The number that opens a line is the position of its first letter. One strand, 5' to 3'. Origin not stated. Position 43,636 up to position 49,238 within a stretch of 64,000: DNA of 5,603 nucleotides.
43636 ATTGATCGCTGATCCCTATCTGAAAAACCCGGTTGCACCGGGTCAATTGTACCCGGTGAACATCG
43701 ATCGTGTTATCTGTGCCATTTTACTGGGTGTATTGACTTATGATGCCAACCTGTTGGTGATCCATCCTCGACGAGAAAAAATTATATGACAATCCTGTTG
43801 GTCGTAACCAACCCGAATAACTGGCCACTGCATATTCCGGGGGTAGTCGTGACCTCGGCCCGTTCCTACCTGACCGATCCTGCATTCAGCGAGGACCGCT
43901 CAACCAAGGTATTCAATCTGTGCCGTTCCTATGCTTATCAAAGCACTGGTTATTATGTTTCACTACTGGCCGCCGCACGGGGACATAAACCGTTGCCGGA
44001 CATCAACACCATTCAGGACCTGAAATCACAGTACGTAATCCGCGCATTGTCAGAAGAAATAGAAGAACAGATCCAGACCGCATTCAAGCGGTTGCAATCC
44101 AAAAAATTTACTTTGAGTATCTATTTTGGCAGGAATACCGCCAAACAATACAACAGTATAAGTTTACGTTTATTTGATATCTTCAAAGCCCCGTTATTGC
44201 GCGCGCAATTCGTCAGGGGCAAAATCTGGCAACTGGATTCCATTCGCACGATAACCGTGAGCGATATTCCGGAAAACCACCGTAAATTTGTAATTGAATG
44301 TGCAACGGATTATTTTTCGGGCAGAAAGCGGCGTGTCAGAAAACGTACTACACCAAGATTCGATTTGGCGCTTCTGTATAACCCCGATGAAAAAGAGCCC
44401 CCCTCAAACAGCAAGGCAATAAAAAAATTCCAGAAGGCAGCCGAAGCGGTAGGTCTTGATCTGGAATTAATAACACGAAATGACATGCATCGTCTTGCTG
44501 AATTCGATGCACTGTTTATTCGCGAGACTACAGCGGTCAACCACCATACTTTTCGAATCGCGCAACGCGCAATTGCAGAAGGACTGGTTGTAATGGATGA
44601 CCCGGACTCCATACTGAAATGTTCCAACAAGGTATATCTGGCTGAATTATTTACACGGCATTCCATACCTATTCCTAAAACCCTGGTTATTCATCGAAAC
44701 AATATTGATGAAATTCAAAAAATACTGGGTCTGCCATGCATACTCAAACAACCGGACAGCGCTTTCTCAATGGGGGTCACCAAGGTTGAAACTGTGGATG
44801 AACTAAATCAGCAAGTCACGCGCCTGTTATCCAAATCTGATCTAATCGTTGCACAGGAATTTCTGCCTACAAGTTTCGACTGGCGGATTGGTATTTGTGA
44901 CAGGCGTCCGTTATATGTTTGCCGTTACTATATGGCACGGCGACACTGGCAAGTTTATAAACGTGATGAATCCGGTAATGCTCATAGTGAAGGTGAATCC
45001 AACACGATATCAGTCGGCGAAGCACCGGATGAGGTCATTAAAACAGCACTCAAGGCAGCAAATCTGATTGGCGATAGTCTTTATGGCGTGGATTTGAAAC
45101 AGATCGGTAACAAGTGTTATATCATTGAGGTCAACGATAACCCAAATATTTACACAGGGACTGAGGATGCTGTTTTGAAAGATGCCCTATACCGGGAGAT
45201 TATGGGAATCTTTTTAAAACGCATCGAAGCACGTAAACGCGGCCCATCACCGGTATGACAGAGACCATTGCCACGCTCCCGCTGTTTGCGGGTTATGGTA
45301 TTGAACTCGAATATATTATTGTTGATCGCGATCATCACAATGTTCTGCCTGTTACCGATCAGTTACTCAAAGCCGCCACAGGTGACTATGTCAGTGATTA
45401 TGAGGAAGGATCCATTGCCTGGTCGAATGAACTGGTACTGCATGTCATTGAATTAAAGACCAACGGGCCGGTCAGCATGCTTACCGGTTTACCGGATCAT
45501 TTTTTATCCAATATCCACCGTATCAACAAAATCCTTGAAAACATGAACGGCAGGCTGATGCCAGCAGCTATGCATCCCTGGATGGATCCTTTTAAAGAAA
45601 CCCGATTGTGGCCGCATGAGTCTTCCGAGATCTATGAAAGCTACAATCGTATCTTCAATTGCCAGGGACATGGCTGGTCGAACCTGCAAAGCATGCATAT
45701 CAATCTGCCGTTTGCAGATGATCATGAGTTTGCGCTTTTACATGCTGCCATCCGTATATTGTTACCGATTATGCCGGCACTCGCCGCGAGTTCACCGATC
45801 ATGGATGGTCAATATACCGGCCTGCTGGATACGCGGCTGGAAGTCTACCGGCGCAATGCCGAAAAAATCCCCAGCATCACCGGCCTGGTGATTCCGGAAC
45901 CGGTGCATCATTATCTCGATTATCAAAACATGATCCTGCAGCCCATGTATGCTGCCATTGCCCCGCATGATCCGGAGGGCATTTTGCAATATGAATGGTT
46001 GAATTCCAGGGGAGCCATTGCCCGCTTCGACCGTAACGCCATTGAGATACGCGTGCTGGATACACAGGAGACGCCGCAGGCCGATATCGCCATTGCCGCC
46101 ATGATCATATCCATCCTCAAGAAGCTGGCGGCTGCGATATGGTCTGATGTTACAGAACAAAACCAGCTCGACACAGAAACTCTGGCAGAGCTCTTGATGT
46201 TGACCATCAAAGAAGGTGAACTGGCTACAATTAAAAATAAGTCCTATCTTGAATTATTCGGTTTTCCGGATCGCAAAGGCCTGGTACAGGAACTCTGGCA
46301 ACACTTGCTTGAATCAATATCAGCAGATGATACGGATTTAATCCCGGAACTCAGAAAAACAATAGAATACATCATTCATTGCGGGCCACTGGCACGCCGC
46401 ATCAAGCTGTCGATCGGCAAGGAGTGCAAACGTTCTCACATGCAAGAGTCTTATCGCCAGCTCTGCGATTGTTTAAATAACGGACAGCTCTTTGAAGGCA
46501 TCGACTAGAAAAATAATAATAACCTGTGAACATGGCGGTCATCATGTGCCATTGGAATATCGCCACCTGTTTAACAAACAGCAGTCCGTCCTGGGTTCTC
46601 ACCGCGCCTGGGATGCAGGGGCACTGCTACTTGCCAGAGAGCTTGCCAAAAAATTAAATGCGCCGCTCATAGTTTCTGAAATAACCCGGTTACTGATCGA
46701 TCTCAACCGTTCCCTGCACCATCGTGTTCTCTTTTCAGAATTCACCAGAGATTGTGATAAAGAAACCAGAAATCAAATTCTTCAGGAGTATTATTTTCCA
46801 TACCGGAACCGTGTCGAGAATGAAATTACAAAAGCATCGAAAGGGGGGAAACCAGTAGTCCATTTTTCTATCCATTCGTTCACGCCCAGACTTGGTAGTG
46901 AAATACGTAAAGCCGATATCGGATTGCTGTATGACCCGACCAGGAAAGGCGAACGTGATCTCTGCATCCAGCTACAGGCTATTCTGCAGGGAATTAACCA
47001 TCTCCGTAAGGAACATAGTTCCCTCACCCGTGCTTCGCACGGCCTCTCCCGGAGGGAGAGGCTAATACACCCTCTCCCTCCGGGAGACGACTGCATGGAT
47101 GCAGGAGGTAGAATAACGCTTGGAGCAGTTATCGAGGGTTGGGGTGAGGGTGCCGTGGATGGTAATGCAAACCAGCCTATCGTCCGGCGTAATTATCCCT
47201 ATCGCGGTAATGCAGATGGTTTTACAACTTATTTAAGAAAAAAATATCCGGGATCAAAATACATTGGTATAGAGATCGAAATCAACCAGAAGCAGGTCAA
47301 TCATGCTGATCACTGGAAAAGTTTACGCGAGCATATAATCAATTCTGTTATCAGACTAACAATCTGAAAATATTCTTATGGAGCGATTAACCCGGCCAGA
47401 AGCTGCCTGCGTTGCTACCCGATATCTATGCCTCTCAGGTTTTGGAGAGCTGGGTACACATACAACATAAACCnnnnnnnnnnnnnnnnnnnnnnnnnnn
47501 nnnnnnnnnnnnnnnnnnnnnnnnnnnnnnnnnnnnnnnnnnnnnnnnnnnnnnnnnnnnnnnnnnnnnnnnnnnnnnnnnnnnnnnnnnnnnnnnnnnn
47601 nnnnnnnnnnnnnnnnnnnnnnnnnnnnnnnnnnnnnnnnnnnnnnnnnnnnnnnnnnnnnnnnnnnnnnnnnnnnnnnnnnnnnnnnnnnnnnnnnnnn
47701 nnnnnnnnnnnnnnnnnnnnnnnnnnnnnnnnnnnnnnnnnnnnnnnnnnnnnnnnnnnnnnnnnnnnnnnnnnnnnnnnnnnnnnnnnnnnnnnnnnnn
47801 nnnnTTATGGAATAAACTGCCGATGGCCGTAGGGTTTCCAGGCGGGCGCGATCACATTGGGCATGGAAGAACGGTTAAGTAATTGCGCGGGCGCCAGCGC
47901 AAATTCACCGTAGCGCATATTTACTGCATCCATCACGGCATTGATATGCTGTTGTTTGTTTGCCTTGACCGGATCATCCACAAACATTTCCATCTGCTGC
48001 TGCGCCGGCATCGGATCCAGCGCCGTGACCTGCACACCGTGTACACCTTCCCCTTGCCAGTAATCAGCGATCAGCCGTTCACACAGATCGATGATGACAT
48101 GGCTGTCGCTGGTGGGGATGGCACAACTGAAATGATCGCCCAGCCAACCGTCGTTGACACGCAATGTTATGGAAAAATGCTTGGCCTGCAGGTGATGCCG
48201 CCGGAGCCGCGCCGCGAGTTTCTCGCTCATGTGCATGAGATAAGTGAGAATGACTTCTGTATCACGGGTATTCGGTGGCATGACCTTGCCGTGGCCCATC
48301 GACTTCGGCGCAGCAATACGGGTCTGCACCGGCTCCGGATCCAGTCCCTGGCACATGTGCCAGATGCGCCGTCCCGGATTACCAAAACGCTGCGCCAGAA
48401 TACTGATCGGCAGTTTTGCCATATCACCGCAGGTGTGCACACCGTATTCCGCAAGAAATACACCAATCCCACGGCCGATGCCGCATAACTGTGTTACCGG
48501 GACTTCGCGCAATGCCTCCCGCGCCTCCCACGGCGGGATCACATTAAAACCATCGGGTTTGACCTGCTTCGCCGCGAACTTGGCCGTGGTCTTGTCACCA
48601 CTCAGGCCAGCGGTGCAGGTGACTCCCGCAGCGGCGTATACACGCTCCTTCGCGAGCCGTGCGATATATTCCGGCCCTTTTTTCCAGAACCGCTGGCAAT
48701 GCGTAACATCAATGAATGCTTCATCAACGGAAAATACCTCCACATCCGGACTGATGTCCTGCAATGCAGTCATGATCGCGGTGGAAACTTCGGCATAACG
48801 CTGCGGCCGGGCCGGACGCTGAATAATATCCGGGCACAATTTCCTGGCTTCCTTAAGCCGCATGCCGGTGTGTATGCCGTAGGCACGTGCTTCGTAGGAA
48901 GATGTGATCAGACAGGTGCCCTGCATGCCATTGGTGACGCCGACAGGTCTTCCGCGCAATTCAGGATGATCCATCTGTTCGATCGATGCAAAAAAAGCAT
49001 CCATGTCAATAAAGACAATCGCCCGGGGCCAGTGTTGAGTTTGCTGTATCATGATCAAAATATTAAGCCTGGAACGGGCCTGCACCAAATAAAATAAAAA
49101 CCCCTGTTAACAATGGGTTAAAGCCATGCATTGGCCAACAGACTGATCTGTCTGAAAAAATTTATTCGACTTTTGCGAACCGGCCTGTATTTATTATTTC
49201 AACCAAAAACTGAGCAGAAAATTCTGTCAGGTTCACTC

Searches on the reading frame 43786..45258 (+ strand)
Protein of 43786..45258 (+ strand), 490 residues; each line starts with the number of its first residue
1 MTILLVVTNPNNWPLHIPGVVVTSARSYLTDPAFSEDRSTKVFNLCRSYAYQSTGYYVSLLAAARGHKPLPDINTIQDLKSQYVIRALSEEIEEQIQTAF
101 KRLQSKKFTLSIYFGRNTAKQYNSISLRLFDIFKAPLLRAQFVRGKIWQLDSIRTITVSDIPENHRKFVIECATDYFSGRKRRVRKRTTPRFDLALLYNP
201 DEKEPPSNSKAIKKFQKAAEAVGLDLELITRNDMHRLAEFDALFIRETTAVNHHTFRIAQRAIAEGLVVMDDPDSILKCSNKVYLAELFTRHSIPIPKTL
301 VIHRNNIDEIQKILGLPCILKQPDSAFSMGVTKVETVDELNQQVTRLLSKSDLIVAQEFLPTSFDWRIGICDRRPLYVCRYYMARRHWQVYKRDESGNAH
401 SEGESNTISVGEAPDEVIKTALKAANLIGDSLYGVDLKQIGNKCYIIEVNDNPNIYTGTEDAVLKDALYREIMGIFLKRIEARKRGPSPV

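Call 17: search_protein_families(library=pfam, proteins=[window:43786-45258:+])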
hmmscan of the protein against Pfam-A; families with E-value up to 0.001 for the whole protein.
window:43786-45258:+ (490 aa): 4 families
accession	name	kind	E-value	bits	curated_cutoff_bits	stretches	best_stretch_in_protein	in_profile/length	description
PF14401.11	RLAN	-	1.2e-48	165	25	1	25-170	1-148/150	RimK-like ATPgrasp N-terminal domain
PF08443.16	RimK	-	1e-10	42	21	1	280-455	2-169/188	RimK-like ATP-grasp domain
PF07478.18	Dala_Dala_lig_C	-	9.3e-07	29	24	1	305-453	26-176/204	D-ala D-ala ligase C-terminus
PF02655.19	ATP-grasp_3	-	1.4e-06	29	23.2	1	279-450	1-154/160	ATP-grasp domain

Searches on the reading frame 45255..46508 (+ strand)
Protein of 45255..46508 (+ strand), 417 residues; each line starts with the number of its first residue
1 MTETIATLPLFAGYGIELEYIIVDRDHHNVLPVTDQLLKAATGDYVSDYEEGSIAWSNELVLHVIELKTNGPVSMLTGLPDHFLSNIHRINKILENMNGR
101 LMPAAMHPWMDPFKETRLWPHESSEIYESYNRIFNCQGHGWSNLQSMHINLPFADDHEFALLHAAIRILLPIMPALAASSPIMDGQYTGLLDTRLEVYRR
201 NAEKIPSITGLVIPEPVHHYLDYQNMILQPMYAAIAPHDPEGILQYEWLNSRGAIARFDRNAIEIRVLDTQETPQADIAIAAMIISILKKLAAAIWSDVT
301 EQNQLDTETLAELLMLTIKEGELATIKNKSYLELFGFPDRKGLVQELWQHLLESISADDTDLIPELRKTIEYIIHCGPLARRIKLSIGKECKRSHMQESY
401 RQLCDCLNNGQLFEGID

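Call 17: search_protein_families(library=pfam, proteins=[window:45255-46508:+])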
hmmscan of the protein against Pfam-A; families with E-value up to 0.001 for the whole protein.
window:45255-46508:+ (417 aa): 1 family
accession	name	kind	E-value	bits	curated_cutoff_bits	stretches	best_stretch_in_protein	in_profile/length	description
PF04107.18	GCS2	-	2.4e-27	96.5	21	1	15-295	2-283/291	Glutamate-cysteine ligase family 2(GCS2)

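Call 56: find_encoding_contigs(protein=window:45255-46508:+, flank=3000, max_places=6)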
Protein window:45255-46508:+ (417 aa): no gene with exactly this product is on record in the collection.

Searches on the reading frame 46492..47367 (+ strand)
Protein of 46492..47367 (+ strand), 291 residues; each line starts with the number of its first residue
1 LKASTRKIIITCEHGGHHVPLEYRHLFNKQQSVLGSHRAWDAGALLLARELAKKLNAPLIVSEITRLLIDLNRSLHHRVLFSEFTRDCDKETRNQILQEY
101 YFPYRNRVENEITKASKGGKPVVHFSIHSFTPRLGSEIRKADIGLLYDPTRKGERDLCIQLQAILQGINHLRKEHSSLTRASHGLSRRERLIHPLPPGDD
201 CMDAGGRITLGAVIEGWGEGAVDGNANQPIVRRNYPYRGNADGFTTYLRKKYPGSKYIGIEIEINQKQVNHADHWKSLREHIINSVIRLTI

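Call 17: search_protein_families(library=pfam, proteins=[window:46492-47367:+])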
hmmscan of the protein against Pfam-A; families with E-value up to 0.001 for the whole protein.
window:46492-47367:+ (291 aa): 1 family
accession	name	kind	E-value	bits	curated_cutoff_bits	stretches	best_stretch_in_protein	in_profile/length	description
PF05013.17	FGase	-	3.8e-23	83.2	28.9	1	8-148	3-162/219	N-formylglutamate amidohydrolase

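Call 49: search_solved_structures(query=window:46492-47364:+, max_evalue=0.01, show_alignments=1)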
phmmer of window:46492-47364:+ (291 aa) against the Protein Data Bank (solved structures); distinct sequences matched with E-value up to 0.01: 1.
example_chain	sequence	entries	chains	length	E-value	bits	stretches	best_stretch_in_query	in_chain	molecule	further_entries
2odf_A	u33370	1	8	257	1.4e-19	73.7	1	6-150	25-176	Hypothetical protein Atu2144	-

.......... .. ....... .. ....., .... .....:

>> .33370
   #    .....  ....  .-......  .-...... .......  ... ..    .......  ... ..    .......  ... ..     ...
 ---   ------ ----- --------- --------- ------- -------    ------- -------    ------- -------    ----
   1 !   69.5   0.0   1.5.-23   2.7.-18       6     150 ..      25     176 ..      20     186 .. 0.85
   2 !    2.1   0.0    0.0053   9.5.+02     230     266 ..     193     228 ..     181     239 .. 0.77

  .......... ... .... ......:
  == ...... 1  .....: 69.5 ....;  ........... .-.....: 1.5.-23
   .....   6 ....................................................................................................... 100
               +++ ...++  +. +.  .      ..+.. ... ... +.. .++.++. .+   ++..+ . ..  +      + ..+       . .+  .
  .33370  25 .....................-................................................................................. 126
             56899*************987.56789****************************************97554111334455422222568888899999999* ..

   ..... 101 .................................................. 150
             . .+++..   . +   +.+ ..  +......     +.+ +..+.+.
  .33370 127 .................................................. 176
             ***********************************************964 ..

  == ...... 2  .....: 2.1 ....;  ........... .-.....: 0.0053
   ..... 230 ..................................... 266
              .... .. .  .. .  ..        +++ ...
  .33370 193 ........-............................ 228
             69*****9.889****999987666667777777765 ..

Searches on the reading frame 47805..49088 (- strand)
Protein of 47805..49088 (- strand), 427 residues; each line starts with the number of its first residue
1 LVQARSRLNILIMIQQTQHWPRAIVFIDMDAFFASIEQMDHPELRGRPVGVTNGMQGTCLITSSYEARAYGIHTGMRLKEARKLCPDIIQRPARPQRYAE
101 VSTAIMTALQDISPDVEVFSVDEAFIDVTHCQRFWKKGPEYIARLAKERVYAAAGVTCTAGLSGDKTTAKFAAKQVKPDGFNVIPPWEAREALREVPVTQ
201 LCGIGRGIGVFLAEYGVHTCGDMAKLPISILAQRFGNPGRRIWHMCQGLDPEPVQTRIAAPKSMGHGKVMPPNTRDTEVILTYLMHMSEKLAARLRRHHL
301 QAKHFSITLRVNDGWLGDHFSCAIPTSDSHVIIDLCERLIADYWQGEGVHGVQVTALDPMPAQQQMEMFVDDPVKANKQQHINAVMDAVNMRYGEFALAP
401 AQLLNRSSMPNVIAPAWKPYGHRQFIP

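Call 17: search_protein_families(library=pfam, proteins=[window:47805-49088:-])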
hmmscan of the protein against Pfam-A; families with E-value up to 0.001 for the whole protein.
window:47805-49088:- (427 aa): 3 families
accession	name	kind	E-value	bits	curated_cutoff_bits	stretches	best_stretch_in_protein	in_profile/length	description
PF00817.25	IMS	-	2.9e-43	147.8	23.2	1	27-173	1-147/148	impB/mucB/samB family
PF11799.13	IMS_C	-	4.5e-15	56.4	20.7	1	261-365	1-106/109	impB/mucB/samB family C-terminal domain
PF21999.2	IMS_HHH_1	-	1.4e-07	32.3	27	1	200-250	2-53/53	DNA polymerase-iota, thumb domain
